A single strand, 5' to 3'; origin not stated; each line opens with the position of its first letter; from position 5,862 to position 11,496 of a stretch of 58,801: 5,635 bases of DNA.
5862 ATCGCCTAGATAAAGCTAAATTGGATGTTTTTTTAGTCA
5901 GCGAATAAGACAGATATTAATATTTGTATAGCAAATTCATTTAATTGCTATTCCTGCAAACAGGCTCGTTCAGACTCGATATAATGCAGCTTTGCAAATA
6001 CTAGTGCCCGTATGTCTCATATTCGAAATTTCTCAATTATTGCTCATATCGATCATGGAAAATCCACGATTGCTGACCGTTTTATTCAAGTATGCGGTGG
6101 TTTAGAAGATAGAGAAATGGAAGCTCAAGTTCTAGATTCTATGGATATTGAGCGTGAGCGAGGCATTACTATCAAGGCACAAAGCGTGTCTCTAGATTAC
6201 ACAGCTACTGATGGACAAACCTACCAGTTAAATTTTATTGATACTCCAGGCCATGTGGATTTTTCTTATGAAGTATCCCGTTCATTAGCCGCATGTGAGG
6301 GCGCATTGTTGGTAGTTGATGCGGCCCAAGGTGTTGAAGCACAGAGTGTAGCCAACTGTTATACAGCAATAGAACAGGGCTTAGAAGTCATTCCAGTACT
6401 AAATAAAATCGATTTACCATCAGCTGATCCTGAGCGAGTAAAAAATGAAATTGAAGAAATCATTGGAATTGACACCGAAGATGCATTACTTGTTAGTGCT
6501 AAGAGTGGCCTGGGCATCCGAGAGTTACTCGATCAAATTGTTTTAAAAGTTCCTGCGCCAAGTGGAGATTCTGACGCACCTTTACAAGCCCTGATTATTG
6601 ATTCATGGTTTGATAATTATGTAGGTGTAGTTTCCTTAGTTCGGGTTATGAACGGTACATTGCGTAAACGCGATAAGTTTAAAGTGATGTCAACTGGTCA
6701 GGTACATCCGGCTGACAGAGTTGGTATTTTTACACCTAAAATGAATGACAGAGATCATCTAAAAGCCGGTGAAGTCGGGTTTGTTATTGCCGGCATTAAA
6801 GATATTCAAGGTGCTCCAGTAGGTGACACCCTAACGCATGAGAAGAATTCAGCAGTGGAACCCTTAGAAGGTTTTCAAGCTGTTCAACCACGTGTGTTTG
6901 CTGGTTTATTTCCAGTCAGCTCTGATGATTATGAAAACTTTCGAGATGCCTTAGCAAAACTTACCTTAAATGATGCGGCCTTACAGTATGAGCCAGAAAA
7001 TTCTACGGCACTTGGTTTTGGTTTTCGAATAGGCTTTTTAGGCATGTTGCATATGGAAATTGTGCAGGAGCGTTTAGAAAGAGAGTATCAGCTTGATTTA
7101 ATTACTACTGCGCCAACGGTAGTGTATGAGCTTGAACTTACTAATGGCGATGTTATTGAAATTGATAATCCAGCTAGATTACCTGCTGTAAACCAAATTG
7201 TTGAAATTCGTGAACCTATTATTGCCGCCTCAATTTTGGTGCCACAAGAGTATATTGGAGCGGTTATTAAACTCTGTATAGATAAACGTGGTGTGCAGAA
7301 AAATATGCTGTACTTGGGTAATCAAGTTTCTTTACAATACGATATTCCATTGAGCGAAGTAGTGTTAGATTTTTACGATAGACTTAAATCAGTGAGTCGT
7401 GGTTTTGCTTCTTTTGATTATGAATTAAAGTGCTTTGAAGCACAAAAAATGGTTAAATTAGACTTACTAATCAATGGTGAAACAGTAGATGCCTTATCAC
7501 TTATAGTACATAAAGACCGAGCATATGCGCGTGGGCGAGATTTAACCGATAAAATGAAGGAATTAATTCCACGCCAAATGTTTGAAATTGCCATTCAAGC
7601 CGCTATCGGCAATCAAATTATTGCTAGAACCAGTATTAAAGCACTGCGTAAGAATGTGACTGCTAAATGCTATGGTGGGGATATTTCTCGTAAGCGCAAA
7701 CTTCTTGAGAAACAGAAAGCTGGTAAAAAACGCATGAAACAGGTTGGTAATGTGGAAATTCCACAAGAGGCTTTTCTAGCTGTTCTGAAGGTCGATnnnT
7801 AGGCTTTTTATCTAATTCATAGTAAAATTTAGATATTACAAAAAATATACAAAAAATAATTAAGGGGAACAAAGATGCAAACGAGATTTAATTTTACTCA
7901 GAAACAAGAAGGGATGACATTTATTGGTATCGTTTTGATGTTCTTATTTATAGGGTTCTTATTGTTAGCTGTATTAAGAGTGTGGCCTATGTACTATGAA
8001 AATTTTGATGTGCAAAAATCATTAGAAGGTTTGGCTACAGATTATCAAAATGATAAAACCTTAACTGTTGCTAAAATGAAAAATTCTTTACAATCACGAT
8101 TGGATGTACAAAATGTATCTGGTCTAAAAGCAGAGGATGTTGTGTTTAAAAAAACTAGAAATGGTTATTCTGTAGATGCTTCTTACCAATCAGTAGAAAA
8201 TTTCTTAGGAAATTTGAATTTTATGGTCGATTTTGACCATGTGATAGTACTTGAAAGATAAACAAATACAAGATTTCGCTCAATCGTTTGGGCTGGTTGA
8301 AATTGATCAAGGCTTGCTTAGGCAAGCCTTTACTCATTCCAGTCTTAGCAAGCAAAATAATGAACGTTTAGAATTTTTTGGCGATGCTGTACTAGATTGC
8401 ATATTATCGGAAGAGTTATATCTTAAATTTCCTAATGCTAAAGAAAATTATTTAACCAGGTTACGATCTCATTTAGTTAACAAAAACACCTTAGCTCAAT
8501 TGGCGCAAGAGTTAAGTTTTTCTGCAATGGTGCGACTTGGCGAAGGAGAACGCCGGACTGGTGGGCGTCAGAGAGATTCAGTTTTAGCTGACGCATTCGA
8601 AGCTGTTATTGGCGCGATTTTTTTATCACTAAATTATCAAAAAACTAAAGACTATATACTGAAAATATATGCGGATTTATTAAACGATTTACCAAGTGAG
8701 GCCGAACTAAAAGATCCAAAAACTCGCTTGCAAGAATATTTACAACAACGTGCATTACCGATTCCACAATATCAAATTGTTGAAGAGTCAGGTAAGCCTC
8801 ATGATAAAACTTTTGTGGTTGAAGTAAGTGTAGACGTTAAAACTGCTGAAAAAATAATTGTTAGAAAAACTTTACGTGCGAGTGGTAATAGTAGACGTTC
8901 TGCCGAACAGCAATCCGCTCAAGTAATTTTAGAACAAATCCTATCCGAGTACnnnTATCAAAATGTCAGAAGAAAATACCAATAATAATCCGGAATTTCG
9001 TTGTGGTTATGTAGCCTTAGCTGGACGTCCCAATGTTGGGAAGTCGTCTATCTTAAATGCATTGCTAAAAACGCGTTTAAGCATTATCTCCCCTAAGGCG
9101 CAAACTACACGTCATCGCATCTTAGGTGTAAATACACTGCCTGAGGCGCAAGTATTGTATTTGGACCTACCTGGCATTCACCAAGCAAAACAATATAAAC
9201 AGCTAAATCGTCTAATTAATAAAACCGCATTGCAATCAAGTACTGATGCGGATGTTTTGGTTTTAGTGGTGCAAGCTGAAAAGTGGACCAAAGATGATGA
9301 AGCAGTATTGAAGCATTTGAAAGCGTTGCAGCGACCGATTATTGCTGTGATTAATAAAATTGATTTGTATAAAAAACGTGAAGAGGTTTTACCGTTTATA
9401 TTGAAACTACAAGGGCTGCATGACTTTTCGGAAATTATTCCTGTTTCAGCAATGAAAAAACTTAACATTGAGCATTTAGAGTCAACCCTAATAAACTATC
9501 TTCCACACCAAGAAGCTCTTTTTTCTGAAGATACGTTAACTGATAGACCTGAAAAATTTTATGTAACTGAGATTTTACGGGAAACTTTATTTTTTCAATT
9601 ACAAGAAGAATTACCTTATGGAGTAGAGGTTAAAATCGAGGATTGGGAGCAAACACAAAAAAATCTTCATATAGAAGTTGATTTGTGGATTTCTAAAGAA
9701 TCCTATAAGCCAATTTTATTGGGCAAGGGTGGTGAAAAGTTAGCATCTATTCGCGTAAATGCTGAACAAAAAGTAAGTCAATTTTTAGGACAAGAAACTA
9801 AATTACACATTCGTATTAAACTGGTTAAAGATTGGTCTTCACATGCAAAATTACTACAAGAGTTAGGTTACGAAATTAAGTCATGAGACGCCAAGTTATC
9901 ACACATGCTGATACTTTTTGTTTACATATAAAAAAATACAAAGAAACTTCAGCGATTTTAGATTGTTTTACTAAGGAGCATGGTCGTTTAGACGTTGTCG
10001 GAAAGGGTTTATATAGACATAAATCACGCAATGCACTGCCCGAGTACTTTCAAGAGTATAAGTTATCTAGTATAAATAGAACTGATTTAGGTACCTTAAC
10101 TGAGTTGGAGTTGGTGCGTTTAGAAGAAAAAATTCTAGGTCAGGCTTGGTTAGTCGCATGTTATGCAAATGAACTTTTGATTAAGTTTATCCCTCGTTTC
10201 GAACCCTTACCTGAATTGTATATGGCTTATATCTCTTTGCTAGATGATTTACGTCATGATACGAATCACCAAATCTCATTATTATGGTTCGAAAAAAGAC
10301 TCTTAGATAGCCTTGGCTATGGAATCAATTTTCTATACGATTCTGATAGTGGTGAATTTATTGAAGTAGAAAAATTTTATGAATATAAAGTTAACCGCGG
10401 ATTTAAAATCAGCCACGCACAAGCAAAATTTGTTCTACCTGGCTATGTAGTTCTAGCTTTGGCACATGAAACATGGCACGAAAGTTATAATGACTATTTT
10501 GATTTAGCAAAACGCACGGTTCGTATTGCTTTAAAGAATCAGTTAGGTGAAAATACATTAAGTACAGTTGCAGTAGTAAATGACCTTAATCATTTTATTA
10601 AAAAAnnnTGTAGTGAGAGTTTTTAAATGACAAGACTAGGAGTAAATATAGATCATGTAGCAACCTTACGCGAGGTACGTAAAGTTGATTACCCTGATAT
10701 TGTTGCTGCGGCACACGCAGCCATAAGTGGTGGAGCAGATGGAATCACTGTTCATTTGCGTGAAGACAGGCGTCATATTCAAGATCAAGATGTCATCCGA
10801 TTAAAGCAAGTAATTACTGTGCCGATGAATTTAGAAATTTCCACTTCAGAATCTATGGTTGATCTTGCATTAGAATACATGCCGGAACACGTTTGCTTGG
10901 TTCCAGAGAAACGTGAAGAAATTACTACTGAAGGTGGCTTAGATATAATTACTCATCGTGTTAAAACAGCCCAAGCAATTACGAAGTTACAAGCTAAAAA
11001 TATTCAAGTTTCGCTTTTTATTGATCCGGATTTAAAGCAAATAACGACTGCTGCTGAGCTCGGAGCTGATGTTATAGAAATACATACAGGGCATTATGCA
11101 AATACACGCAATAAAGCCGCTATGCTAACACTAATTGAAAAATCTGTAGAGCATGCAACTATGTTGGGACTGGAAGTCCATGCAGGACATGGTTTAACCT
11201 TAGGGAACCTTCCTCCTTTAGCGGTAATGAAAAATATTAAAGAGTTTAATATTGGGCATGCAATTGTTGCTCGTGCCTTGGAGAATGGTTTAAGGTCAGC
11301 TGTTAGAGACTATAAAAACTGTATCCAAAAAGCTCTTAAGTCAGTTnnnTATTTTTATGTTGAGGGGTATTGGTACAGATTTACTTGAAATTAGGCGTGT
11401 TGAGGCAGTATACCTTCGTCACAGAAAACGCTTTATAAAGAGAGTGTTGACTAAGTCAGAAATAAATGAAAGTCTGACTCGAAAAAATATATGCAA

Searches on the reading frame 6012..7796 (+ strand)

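Call 44: search_protein_families(library=ncbifam, proteins=[window:6012-7796:+], max_evalue=1e-10)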
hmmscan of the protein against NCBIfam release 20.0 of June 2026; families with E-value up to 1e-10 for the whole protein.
window:6012-7796:+ (595 aa): 28 families (the best 25 are shown)
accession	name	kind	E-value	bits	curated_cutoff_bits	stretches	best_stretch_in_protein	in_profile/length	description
TIGR01393.1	lepA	equivalog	4.4e-298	989.6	533.9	1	3-595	2-595/595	translation elongation factor 4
TIGR01394.1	TypA_BipA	equivalog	2.2e-61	207.8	757.3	1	4-471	1-464/594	translational GTPase TypA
TIGR00484.1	EF-G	equivalog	1.2e-53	182.4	659.4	2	2-154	8-158/691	elongation factor G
NF009381.0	PRK12740.1-5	subfamily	3.2e-48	164.6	583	2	2-153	7-156/692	elongation factor G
NF012153.1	tet_protect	equivalog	3e-47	161.2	775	2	6-150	2-144/614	tetracycline resistance ribosomal protection protein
TIGR00490.1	aEF-2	equivalog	1.7e-46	158.6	738.45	2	3-134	18-149/720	elongation factor EF-2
NF007583.0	PRK10218.1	equivalog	8.2e-41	139.7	1260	1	3-373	4-390/607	ribosome-dependent GTPase TypA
NF001964.0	PRK00741.1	equivalog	6.8e-37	127.1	473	1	4-155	12-165/529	peptide chain release factor 3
NF009891.0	PRK13351.1-1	equivalog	7.9e-36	123.9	597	2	2-151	7-154/681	elongation factor G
NF033148.1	tet_protect_M_W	exception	2.7e-33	115.2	1100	1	4-151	3-148/639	TetM/TetW/TetO/TetS family tetracycline resistance ribosomal protection protein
NF009377.1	PRK12740.1-1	equivalog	2.9e-33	115.2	890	2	181-366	300-487/700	elongation factor G-like protein EF-G2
TIGR00503.1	prfC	equivalog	5e-30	104.4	466.95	1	4-156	11-165/527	peptide chain release factor 3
NF000120.3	47473_otr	exception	2.3e-28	99.2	900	1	6-149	4-145/608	tetracycline resistance ribosomal protection protein Otr(A)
NF012155.1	tet_protect_M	exception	1.1e-26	93.2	1420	1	4-151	3-148/639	tetracycline resistance ribosomal protection protein Tet(M)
NF009379.0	PRK12740.1-3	equivalog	3.3e-26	92.1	513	1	158-373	252-461/674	elongation factor G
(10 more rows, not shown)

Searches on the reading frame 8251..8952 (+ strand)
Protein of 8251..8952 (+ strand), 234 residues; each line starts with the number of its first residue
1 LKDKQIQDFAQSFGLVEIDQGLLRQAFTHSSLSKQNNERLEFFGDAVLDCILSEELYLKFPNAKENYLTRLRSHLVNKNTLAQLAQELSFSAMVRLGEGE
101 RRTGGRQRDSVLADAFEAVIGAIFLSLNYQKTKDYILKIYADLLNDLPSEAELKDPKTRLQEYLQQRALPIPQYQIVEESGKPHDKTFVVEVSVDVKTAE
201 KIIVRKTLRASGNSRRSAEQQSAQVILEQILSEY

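Call 44: search_protein_families(library=ncbifam, proteins=[window:8251-8952:+], max_evalue=1e-10)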
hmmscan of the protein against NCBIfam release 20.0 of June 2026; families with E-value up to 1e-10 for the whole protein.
window:8251-8952:+ (234 aa): 1 family
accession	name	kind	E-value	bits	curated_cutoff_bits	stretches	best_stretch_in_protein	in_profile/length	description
TIGR02191.1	RNaseIII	equivalog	5.2e-62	209.2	166.25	1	11-230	3-219/219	ribonuclease III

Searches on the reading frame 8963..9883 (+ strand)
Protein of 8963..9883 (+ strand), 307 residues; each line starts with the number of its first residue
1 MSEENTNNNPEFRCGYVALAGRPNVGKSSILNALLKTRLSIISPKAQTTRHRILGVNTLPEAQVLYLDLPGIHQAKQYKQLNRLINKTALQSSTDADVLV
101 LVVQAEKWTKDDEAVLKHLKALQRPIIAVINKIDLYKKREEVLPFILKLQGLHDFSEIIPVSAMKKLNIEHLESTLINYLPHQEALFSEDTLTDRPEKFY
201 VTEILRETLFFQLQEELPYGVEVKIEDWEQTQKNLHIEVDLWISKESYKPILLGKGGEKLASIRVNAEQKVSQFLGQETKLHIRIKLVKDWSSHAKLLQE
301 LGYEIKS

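Call 44: search_protein_families(library=ncbifam, proteins=[window:8963-9883:+], max_evalue=1e-10)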
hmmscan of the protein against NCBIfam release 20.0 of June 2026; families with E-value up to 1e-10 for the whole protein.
window:8963-9883:+ (307 aa): 12 families
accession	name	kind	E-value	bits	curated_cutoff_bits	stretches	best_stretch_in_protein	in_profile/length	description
NF000908.1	PRK00089.1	equivalog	4.2e-94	315.1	237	1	12-303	1-291/291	GTPase Era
TIGR00436.1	era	equivalog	5.7e-67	225.9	116.25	1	15-285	1-269/270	GTPase Era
TIGR03594.1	GTPase_EngA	equivalog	1.3e-30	106.8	306.7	1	17-185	3-165/432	ribosome biogenesis GTPase Der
TIGR03918.1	GTP_HydF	equivalog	1.1e-21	77.1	325.55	1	16-184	9-171/392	[FeFe] hydrogenase H-cluster maturation GTPase HydF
TIGR00450.1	mnmE_trmE_thdF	equivalog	2.8e-20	72.9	252.6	1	17-180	212-363/446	tRNA uridine-5-carboxymethylaminomethyl(34) synthesis GTPase MnmE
TIGR00231.1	small_GTP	domain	5e-20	71.9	42.5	1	16-172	5-158/164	GTP-binding protein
NF003661.0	PRK05291.1-3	equivalog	5e-18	65.7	380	1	16-189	218-379/448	tRNA uridine-5-carboxymethylaminomethyl(34) synthesis GTPase MnmE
NF002828.0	PRK03003.1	equivalog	1.3e-17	63.5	631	1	12-186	38-206/477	ribosome biogenesis GTPase Der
TIGR03598.1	GTPase_YsxC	equivalog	1.2e-16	60.9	124.45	1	2-176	6-185/186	ribosome biogenesis GTP-binding protein YihA/YsxC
NF007071.0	PRK09518.1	equivalog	7.6e-16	57.8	953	1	13-181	270-432/706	bifunctional cytidylate kinase/GTPase Der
NF008955.0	PRK12297.1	equivalog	9.1e-13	47.9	406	1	17-219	162-369/429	GTPase ObgE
TIGR00437.1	feoB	equivalog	4.2e-11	42.2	315.65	1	21-208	1-172/594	ferrous iron transport protein B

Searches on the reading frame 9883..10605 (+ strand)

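Call 62: search_protein_families(library=pfam, proteins=[window:9883-10605:+], max_evalue=1e-8)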
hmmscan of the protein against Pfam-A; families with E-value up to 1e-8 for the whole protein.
window:9883-10605:+ (241 aa): 2 families
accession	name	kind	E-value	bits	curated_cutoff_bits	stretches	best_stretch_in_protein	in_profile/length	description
PF02565.21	RecO_C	-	3.1e-12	46.9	22.1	1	88-223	6-151/157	Recombination protein O C terminal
PF11967.14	RecO_N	-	1.4e-09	38.3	27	1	8-79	5-78/80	Recombination protein O N terminal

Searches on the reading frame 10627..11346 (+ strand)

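Call 62: search_protein_families(library=pfam, proteins=[window:10627-11346:+], max_evalue=1e-8)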
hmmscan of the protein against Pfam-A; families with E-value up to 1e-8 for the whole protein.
window:10627-11346:+ (240 aa): 1 family
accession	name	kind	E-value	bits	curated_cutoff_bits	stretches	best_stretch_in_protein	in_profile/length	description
PF03740.19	PdxJ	-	9.5e-93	310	24.5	1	3-233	1-234/234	Pyridoxal phosphate biosynthesis protein PdxJ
